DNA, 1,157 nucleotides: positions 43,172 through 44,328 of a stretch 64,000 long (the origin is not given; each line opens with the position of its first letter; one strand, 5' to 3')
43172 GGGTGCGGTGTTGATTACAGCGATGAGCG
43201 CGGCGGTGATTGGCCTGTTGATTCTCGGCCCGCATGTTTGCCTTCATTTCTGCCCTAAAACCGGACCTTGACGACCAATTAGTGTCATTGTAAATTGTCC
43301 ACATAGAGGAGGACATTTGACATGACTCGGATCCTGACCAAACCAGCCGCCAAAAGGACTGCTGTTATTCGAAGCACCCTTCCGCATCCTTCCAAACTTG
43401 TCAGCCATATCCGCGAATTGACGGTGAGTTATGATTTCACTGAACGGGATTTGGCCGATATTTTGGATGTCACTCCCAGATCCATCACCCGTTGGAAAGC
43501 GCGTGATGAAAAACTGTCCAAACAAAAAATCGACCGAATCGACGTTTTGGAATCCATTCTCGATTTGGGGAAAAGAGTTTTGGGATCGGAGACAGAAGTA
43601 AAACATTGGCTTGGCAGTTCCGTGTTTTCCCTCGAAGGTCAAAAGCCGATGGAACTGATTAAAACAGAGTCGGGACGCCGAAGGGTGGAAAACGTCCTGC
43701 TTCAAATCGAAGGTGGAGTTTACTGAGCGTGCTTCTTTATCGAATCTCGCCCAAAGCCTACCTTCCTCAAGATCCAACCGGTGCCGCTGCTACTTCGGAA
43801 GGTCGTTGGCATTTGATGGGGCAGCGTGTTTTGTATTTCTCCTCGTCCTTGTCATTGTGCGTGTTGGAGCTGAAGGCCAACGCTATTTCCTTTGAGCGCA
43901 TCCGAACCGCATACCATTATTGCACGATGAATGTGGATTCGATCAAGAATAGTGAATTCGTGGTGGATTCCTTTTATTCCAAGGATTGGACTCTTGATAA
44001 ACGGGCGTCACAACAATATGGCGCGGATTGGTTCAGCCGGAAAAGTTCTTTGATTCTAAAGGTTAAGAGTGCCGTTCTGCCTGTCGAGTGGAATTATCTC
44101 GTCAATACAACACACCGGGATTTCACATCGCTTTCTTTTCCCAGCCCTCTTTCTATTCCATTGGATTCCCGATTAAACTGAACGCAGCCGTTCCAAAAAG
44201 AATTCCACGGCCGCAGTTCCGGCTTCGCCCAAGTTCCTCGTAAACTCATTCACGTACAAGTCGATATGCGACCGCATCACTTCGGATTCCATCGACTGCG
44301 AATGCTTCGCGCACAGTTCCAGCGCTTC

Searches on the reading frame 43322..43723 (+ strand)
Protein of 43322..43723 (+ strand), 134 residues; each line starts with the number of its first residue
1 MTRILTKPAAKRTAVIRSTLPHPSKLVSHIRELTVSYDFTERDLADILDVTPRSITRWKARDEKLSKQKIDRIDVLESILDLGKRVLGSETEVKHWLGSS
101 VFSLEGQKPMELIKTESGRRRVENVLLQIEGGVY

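Call 67: search_protein_families(library=pfam, proteins=[window:43322-43723:+], max_evalue=0.01)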
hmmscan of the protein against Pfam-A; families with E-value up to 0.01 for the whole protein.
window:43322-43723:+ (134 aa): 2 families
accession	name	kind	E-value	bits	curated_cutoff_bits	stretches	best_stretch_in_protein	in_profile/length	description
PF09722.15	Xre_MbcA_ParS_C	-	3.8e-10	40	24.5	1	85-132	4-51/51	Antitoxin Xre/MbcA/ParS C-terminal toxin-binding domain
PF20432.4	Xre-like-HTH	-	0.00064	20.4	25.8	1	24-73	12-58/63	Antitoxin Xre-like helix-turn-helix domain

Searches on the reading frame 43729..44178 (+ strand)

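Call 67: search_protein_families(library=pfam, proteins=[window:43729-44178:+], max_evalue=0.01)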
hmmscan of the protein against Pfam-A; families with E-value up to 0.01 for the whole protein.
window:43729-44178:+ (150 aa): 1 family
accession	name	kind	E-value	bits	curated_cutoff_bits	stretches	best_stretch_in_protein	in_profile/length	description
PF08808.17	RES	-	4.6e-17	62.9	23.2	1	3-137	2-147/157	RES domain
